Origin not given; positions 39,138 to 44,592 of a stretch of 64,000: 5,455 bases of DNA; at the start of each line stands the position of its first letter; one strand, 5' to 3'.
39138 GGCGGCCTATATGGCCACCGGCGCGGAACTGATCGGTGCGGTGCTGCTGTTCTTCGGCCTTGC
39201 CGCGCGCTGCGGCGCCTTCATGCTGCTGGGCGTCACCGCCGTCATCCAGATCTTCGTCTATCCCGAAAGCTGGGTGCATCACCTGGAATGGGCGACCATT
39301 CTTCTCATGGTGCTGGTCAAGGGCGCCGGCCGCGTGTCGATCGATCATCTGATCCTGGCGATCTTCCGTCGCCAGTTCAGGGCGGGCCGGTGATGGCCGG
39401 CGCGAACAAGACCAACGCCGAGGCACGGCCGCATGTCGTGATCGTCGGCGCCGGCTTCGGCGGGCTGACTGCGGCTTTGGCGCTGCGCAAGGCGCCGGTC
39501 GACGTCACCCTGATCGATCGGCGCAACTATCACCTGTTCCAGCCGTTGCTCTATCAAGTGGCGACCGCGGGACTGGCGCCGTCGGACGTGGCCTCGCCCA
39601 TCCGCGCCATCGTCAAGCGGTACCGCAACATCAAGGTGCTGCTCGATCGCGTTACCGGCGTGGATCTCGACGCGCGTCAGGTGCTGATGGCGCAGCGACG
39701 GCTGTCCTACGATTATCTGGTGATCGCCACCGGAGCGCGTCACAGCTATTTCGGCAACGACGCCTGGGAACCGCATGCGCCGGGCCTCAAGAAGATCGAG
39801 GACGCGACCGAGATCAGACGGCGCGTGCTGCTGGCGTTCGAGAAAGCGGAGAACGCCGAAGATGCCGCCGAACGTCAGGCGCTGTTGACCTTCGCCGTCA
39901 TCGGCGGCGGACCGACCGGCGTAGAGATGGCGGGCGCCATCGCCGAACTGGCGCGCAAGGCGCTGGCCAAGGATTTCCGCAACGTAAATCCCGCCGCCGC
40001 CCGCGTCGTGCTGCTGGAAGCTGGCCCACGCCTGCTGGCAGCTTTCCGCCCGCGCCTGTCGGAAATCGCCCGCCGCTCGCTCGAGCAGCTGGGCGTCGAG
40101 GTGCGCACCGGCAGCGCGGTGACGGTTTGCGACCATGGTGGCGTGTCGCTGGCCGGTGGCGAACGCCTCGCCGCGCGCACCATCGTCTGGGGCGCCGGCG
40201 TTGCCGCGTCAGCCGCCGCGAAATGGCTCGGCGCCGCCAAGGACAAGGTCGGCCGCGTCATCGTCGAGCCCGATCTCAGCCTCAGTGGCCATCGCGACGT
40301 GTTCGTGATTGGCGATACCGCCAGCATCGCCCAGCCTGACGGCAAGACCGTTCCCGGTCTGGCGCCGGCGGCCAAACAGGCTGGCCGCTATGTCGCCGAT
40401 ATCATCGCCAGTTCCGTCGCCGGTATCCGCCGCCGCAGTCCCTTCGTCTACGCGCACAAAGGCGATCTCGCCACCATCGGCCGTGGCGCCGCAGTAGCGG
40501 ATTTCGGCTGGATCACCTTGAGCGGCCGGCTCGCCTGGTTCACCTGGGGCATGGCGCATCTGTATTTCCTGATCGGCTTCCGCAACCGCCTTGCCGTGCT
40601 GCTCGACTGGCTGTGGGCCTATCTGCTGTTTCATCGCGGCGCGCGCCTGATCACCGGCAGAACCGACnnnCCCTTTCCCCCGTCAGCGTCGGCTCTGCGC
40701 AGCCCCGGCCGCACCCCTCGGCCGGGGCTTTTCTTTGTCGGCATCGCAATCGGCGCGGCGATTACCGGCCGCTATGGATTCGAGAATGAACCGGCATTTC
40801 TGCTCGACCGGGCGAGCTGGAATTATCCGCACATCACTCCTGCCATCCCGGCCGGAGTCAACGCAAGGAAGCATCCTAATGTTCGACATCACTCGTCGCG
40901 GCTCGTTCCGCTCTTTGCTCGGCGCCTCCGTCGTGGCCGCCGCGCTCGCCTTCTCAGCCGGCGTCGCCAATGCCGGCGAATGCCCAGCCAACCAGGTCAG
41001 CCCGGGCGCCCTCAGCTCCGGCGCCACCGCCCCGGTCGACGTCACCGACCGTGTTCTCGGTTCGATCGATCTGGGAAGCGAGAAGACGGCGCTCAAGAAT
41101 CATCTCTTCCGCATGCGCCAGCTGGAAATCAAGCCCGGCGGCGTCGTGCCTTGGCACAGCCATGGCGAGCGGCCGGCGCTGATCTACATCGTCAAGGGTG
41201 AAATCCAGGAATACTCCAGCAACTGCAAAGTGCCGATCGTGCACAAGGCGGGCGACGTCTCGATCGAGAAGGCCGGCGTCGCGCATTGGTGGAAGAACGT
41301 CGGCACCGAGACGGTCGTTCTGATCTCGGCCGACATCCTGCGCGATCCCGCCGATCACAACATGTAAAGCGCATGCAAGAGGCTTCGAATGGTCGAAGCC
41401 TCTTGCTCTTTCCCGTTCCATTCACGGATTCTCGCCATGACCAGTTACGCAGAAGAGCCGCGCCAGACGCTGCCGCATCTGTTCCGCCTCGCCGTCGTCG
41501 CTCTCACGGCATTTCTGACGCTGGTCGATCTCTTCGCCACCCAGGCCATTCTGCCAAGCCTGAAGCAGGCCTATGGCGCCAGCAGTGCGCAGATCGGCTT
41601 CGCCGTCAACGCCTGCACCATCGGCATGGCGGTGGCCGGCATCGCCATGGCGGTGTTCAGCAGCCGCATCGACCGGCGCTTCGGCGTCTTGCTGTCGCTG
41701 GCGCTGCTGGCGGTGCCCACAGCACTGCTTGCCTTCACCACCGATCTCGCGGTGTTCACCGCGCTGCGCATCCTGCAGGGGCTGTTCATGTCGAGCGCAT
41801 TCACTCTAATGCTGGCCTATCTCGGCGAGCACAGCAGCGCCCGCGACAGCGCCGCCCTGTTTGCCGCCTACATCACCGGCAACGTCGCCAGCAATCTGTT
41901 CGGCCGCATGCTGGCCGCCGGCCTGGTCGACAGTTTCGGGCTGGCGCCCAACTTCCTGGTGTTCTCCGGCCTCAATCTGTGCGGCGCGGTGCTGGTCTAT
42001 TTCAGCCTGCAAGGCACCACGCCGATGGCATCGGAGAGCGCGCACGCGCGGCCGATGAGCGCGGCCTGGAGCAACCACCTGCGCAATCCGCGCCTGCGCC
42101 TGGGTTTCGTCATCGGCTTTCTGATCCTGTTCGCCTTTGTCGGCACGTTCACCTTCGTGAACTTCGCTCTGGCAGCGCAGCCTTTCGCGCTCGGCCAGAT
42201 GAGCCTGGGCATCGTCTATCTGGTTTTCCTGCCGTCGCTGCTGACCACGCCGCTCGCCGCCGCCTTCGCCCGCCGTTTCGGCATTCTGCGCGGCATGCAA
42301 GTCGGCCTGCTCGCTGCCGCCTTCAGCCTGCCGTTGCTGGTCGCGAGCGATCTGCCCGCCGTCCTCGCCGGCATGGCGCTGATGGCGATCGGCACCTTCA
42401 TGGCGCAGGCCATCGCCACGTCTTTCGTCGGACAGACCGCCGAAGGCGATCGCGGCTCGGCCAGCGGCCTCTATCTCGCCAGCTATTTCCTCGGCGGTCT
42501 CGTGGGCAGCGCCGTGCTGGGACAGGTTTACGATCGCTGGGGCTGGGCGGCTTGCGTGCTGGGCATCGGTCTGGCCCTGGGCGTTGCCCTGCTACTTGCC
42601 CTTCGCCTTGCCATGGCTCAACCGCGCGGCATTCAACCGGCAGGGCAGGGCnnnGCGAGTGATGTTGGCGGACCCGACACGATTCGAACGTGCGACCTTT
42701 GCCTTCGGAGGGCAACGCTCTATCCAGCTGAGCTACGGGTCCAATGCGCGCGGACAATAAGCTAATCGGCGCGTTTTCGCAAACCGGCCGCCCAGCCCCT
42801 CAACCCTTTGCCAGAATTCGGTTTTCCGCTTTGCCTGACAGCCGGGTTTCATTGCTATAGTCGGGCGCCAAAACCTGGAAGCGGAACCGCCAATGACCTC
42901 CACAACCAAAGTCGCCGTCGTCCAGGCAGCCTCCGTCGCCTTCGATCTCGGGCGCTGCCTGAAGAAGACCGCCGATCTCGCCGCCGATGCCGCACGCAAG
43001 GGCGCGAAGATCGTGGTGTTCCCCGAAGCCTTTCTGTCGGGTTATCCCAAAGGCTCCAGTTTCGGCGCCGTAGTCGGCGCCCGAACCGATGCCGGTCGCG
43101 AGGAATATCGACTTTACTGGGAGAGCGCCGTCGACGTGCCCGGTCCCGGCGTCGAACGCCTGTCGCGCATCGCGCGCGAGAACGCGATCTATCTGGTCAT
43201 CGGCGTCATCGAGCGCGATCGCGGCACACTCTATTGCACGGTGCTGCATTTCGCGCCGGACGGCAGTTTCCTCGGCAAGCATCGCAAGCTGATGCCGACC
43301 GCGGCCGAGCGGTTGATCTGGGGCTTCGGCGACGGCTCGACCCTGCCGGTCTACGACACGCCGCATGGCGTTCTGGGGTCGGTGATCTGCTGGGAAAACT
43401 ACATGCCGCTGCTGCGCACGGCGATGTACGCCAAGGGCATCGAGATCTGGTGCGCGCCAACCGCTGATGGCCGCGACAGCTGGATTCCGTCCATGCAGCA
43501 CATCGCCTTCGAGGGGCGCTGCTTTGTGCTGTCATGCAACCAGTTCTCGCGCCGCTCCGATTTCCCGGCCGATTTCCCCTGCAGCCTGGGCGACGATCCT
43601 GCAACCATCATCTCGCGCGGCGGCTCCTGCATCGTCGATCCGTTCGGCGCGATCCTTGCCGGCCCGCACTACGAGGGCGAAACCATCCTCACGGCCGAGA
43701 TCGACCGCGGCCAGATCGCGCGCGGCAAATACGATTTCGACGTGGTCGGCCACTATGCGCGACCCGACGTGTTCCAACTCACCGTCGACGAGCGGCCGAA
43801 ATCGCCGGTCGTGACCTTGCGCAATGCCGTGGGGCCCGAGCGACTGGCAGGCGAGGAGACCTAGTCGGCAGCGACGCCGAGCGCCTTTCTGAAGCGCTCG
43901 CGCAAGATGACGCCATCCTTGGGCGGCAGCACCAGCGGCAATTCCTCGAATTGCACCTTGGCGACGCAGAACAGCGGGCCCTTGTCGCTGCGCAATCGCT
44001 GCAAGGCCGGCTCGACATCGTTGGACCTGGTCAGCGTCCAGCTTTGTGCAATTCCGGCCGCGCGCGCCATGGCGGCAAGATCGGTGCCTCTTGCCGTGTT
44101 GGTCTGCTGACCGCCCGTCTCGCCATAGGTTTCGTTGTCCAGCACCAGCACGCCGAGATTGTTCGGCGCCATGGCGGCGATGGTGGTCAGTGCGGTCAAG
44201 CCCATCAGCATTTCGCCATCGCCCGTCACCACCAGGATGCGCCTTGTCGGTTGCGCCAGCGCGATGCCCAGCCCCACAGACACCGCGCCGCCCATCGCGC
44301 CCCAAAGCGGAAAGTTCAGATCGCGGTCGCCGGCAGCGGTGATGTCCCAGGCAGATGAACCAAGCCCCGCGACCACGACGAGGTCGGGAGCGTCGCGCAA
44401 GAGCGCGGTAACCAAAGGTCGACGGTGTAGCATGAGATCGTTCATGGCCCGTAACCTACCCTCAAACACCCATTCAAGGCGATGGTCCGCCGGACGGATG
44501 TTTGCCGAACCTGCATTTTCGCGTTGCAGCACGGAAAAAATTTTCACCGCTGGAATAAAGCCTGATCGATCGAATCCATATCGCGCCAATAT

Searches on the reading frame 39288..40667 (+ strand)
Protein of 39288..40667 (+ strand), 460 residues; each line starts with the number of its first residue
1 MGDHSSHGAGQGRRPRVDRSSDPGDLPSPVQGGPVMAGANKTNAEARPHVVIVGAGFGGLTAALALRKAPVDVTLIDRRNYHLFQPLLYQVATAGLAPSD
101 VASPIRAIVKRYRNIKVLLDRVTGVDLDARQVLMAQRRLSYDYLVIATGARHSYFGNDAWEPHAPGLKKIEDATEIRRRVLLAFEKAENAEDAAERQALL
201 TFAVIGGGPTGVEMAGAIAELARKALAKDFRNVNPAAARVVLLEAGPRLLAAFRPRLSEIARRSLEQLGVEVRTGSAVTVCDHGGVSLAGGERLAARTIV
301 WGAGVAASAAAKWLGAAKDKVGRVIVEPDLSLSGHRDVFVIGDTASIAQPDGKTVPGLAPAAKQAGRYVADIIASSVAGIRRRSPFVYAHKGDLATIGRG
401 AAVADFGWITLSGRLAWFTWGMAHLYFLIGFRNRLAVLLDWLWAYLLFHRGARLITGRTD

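Call 75: search_protein_families(library=pfam, proteins=[window:39288-40667:+], max_evalue=0.00001)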
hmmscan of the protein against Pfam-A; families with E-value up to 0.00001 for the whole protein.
window:39288-40667:+ (460 aa): 5 families
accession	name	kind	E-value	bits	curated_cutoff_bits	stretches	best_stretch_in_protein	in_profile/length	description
PF07992.20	Pyr_redox_2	-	1e-50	173.3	26.1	1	49-366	2-291/291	Pyridine nucleotide-disulphide oxidoreductase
PF00070.33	Pyr_redox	-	1.1e-15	58.4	22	1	203-281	3-66/82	Pyridine nucleotide-disulphide oxidoreductase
PF22366.1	NDH2_C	-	1.1e-09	38.8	27.7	1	390-446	1-58/62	NDH2 C-terminal domain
PF13450.12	NAD_binding_8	-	3.4e-07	30.9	21.9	1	52-80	1-29/68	NAD(P)-binding Rossmann-like domain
PF01266.30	DAO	-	7.1e-07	29.5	27.9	0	49-79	1-31/353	FAD dependent oxidoreductase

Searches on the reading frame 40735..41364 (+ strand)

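Call 75: search_protein_families(library=pfam, proteins=[window:40735-41364:+], max_evalue=0.00001)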
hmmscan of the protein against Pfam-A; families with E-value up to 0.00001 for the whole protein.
window:40735-41364:+ (210 aa): 2 families
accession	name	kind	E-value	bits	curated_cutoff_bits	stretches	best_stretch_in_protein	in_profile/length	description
PF07883.17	Cupin_2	-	7.4e-11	42.1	27.2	1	131-198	4-68/70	Cupin domain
PF00190.28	Cupin_1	-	6.5e-07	29.5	22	1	129-199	37-113/151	Cupin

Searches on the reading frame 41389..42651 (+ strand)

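Call 5: search_protein_families(library=ncbifam, proteins=[window:41389-42651:+], max_evalue=0.00001)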
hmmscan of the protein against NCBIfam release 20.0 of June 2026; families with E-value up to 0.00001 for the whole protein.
window:41389-42651:+ (421 aa): 7 families
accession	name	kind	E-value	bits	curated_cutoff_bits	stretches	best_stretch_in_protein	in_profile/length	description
TIGR00895.1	2A0115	subfamily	4.4e-16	58.8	418.55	1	34-206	19-191/398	aromatic acid/H+ symport family MFS transporter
NF053813.1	MFS_TcaB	equivalog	6.8e-10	38.2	475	1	36-376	11-357/396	putative multidrug effflux MFS transporter TcaB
TIGR00881.1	2A0104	subfamily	1.4e-08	34.1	407.75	1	53-180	16-144/379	phosphoglycerate transporter protein PgtP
TIGR00880.1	2_A_01_02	superfamily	2.8e-08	34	131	1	76-209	7-140/141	multidrug resistance protein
NF053517.1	HbztTptrPcaK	equivalog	1.6e-07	30.6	770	1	34-207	20-194/437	4-hydroxybenzoate transporter PcaK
TIGR00899.1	2A0120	subfamily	2e-07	30.5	522.3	1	39-407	4-373/375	sugar efflux transporter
TIGR00893.1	2A0114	subfamily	6.5e-06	25.3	395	0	56-407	18-398/399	D-galactonate transporter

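Call 6: search_protein_families(library=pfam, proteins=[window:41389-42651:+], max_evalue=0.00001)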
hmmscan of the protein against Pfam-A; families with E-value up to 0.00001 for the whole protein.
window:41389-42651:+ (421 aa): 2 families
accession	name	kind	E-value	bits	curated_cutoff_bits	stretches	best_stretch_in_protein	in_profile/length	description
PF07690.21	MFS_1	-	2.7e-38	132.2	33.4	2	38-280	2-247/347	Major Facilitator Superfamily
PF00083.30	Sugar_tr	-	1.7e-06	27.6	22.3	1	41-204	20-185/452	Sugar (and other) transporter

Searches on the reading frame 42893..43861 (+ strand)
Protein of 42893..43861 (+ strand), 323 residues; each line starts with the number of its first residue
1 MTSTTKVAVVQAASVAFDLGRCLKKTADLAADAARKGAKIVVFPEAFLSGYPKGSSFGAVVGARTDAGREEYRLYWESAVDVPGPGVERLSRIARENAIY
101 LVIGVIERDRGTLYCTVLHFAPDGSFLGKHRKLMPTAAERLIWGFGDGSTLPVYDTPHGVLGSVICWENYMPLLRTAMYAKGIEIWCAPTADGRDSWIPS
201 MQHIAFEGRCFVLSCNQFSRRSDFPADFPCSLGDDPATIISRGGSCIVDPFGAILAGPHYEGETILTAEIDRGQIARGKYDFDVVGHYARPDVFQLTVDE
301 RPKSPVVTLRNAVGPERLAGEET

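Call 5: search_protein_families(library=ncbifam, proteins=[window:42893-43861:+], max_evalue=0.00001)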
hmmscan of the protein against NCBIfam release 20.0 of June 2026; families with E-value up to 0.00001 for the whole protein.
window:42893-43861:+ (323 aa): 5 families
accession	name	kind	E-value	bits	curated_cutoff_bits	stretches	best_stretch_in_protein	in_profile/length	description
TIGR04048.1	nitrile_sll0784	equivalog_domain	3.3e-59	200.3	502.6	1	4-303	2-300/301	Nit6803 family nitrilase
TIGR03381.1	agmatine_aguB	equivalog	1e-18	67.7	410.25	1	6-285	2-268/279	N-carbamoylputrescine amidase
NF040852.1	nitrile_Arch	equivalog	8.3e-15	54.6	500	1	6-216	2-196/262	nitrilase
NF009803.0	PRK13287.1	equivalog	1.7e-09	36.9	406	1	76-221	74-223/333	formamidase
NF043013.1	DeGluthAmidYersProt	equivalog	1.9e-07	30.5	500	1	145-221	136-216/278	deaminated glutathione amidase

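Call 6: search_protein_families(library=pfam, proteins=[window:42893-43861:+], max_evalue=0.00001)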
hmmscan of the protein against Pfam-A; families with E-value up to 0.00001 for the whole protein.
window:42893-43861:+ (323 aa): 1 family
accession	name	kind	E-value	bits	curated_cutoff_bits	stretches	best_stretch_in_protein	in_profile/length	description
PF00795.27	CN_hydrolase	-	1.9e-60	204.8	23.2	1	6-278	1-254/256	Carbon-nitrogen hydrolase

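Call 67: search_solved_structures(query=window:42893-43861:+, max_evalue=1e-30)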
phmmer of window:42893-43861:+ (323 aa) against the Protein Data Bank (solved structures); distinct sequences matched with E-value up to 1e-30: 13.
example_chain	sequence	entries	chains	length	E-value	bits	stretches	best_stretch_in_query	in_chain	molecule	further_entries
6i00_J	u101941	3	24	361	8.7e-122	409.2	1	3-306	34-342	Bifunctional nitrilase/nitrile hydratase NIT4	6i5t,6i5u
3wuy_A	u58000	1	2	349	5.6e-51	176.4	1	3-306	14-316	Nitrilase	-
8uxu_A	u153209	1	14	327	2.4e-50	174.4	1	2-309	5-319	Nitrilase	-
8p4i_B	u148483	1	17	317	1.2e-46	162.3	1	6-307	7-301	Cyanide dihydratase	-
28to_B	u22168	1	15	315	1.2e-46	162.2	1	6-306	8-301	Cyanide degrading enzyme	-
9odt_B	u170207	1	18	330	1.2e-46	162.2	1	6-307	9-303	Cyanide dihydratase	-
9er3_S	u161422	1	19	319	1.6e-46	161.8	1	6-307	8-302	Cyanide dihydratase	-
8c5i_A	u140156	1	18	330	1.8e-46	161.6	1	6-309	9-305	Cyanide dihydratase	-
6zby_A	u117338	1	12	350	1.2e-43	152.3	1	5-306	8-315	NitA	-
22rx_A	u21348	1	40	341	5.8e-39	137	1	7-307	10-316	Regioselective nitrilase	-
22sf_A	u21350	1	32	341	8.8e-39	136.4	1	7-307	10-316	Nitrilase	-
22ry_A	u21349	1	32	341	9.6e-39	136.2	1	7-307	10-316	Nitrilase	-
9ofa_O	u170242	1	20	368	2.6e-31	111.8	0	6-188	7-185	Cyanide hydratase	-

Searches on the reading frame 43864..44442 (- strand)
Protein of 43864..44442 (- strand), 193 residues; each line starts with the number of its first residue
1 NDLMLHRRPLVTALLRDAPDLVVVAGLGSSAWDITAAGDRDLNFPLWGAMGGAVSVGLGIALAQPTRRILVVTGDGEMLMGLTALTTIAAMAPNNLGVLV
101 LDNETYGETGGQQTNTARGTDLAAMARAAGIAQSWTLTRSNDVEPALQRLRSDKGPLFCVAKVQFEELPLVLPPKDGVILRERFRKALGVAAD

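Call 5: search_protein_families(library=ncbifam, proteins=[window:43864-44442:-], max_evalue=0.00001)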
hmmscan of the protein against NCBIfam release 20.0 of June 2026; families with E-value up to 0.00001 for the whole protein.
window:43864-44442:- (193 aa): 20 families
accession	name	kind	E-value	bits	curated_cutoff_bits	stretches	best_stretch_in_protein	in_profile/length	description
NF004813.0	PRK06163.1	equivalog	2.8e-41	141.5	240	1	19-191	28-199/202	hypothetical protein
TIGR03846.1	sulfopy_beta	equivalog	2.1e-38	132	221.5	1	10-187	4-180/182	sulfopyruvate decarboxylase subunit beta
TIGR03297.1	Ppyr-DeCO2ase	equivalog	3.1e-29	102.1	312.5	1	5-167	171-338/360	phosphonopyruvate decarboxylase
TIGR04377.1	myo_inos_iolD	equivalog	3e-10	39.4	715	1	47-116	439-507/616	3D-(3,5/4)-trihydroxycyclohexane-1,2-dione acylhydrolase (decyclizing)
NF006524.0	PRK08978.1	equivalog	7e-10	37.8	738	1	47-167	400-528/548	acetolactate synthase 2 catalytic subunit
NF006591.0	PRK09124.1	equivalog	1.5e-09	36.7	792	1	47-175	407-539/574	ubiquinone-dependent pyruvate dehydrogenase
NF006016.1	PRK08155.1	equivalog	3.4e-09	35.7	870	1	47-172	408-543/554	acetolactate synthase large subunit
NF006052.0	PRK08199.1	subfamily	1e-08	34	539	1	45-157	412-531/559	thiamine pyrophosphate protein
TIGR02177.1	PorB_KorB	subfamily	1.4e-08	34.5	261.9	1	17-118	26-123/286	2-oxoacid:acceptor oxidoreductase, beta subunit, pyruvate/2-ketoisovalerate family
NF005470.0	PRK07064.1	equivalog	1.5e-08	34.2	495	1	44-157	403-523/552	thiamine pyrophosphate-binding protein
TIGR03393.1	indolpyr_decarb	equivalog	1.7e-08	33.6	946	1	20-125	372-480/539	indolepyruvate decarboxylase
NF005114.0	PRK06546.1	equivalog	3.1e-08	32.6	893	1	34-175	393-539/578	pyruvate dehydrogenase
NF041171.1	Oxoac_fdxbeta_Archa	equivalog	7.1e-08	32.1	423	1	16-118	27-125/296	2-oxoacid:ferredoxin oxidoreductase subunit beta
TIGR00118.1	acolac_lg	equivalog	1.1e-07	30.8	538.35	1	48-171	410-544/557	biosynthetic-type acetolactate synthase large subunit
NF005485.1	PRK07092.1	equivalog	2.8e-07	29.7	493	1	45-156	393-511/523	benzoylformate decarboxylase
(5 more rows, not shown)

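Call 6: search_protein_families(library=pfam, proteins=[window:43864-44442:-], max_evalue=0.00001)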
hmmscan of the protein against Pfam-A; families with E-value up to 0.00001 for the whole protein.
window:43864-44442:- (193 aa): 1 family
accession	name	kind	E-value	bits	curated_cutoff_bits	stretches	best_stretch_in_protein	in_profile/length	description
PF02775.26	TPP_enzyme_C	-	6.1e-20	72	21.9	1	44-159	24-149/151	Thiamine pyrophosphate enzyme, C-terminal TPP binding domain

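Call 17: search_solved_structures(query=window:43864-44442:-, max_evalue=0.00001, show_alignments=1)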
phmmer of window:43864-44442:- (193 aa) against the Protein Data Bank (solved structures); distinct sequences matched with E-value up to 0.00001: 29.
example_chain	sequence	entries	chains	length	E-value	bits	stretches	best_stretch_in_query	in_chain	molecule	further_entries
9iz3_B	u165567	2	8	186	4.4e-14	55.9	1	10-123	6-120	Putative phosphonopyruvate decarboxylase beta subunit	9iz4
6qsi_A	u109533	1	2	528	3.1e-07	33.5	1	42-141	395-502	Benzoylformate decarboxylase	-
8zk6_A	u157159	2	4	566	1.5e-06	31.4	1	19-108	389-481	Indolepyruvate decarboxylase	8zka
8zk7_A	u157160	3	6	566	1.6e-06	31.2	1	19-108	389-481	Indolepyruvate decarboxylase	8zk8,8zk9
1ovm_A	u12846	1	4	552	1.8e-06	31.1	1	19-108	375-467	Indole-3-pyruvate decarboxylase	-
4gpe_A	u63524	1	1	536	3.8e-06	30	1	44-159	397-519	Benzoylformate decarboxylase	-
6lpi_A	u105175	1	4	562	4.9e-06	29.6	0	48-171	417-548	Acetolactate synthase isozyme 1 large subunit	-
2v3w_A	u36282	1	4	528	8.4e-06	28.9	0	44-158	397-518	BENZOYLFORMATE DECARBOXYLASE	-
9v67_A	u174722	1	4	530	8.9e-06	28.8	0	44-159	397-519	Benzoylformate decarboxylase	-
4k9m_A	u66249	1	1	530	8.9e-06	28.8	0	44-159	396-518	Benzoylformate decarboxylase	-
4k9k_A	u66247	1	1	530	8.9e-06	28.8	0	44-159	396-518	Benzoylformate decarboxylase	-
4jub_A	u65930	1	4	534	9.4e-06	28.7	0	44-159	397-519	Benzoylformate decarboxylase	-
4ju8_A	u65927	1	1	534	9.5e-06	28.7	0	44-159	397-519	Benzoylformate decarboxylase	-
4ju9_A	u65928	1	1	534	9.6e-06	28.7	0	44-159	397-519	Benzoylformate decarboxylase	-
4jua_A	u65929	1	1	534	9.6e-06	28.7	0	44-159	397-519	Benzoylformate decarboxylase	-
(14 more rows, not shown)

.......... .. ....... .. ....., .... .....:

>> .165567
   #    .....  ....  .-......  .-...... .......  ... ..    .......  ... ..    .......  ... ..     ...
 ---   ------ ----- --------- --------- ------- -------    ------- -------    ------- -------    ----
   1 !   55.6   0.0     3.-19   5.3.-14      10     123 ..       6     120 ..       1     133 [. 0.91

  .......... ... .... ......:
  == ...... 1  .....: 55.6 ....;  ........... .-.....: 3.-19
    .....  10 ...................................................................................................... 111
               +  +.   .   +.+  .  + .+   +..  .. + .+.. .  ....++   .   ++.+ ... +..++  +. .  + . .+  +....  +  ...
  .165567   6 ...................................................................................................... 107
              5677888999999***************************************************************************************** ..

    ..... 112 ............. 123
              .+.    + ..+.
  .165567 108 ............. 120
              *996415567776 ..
